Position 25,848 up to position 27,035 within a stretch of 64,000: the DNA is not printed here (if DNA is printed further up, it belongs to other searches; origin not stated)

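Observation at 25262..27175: Cluster 3: epipeptide-like epimerase with a Sec-signal precursor and GNAT, fused to a sensor operon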

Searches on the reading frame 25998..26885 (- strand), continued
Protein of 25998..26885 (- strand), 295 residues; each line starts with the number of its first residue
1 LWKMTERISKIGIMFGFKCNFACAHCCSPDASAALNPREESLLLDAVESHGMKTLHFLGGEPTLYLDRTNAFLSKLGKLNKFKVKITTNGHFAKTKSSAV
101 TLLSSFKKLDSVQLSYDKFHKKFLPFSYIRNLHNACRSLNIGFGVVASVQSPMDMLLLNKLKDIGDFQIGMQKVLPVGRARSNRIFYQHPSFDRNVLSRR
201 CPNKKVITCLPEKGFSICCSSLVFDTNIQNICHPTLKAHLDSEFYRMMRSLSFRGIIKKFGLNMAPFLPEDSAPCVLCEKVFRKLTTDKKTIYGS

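Call 70: fold_search(model_id=the predicted structure, library=pdb)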
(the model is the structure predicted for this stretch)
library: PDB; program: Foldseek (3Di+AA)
matches with E <= 10: 1627; with E <= 0.001: 28
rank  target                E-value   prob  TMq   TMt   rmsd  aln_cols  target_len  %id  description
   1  8ai4_A                2.8e-13  1.00  0.72  0.68   4.9       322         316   19  Crystal structure of radical SAM epimerase EpeE C223A mutant from Bacillus subtilis with [4Fe-4S] clusters, S-adenosyl (released 2024-01-10)
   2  8ai4_B                2.8e-13  1.00  0.72  0.67   4.9       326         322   19  Crystal structure of radical SAM epimerase EpeE C223A mutant from Bacillus subtilis with [4Fe-4S] clusters, S-adenosyl (released 2024-01-10)
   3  8ai3_A                5.6e-13  1.00  0.72  0.68   5.0       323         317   19  Crystal structure of radical SAM epimerase EpeE C223A mutant from Bacillus subtilis with [4Fe-4S] clusters and S-adeno (released 2024-01-10)
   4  8ai6_A                6.0e-13  1.00  0.75  0.69   4.7       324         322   19  Crystal structure of radical SAM epimerase EpeE D210A mutant from Bacillus subtilis with [4Fe-4S] clusters, S-adenosyl (released 2024-01-10)
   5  8ai2_B                6.0e-13  1.00  0.72  0.67   4.9       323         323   20  Crystal structure of radical SAM epimerase EpeE from Bacillus subtilis with [4Fe-4S] clusters, S-adenosyl-L-homocystei (released 2024-01-10)
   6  8ai1_A                2.1e-12  1.00  0.75  0.70   4.6       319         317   18  Crystal structure of radical SAM epimerase EpeE from Bacillus subtilis with [4Fe-4S] clusters and S-adenosyl-L-homocys (released 2024-01-10)
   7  8ai6_B                3.9e-12  1.00  0.72  0.66   5.0       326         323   20  Crystal structure of radical SAM epimerase EpeE D210A mutant from Bacillus subtilis with [4Fe-4S] clusters, S-adenosyl (released 2024-01-10)
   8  8ai3_B                5.0e-12  1.00  0.72  0.67   4.9       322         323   20  Crystal structure of radical SAM epimerase EpeE C223A mutant from Bacillus subtilis with [4Fe-4S] clusters and S-adeno (released 2024-01-10)
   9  8ai1_B                8.2e-12  1.00  0.73  0.68   4.9       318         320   19  Crystal structure of radical SAM epimerase EpeE from Bacillus subtilis with [4Fe-4S] clusters and S-adenosyl-L-homocys (released 2024-01-10)
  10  7n7i_A                4.6e-07  1.00  0.46  0.48   3.7       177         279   21  X-ray crystal structure of Viperin-like enzyme from Trichoderma virens (released 2021-06-30)
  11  9dfw_A                6.3e-07  1.00  0.45  0.47   3.8       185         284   22  X-ray crystal structure of an engineered Viperin-like enzyme from T. virens with bound CTP and SAM (released 2025-02-12)
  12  9dfw_B                7.6e-07  1.00  0.45  0.45   4.0       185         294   22  X-ray crystal structure of an engineered Viperin-like enzyme from T. virens with bound CTP and SAM (released 2025-02-12)
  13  9dfw_C                8.1e-07  1.00  0.47  0.49   3.7       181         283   21  X-ray crystal structure of an engineered Viperin-like enzyme from T. virens with bound CTP and SAM (released 2025-02-12)
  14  9dfu                  9.2e-07  1.00  0.44  0.46   3.9       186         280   22  X-ray crystal structure of the second Viperin-like enzyme from T. virens variant F40H with bound CTP and SAM (released 2025-02-19)
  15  2fb2_B                1.3e-06  1.00  0.52  0.48  10.7       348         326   14  Structure of the MoaA Arg17/266/268/Ala triple mutant (released 2006-05-09)
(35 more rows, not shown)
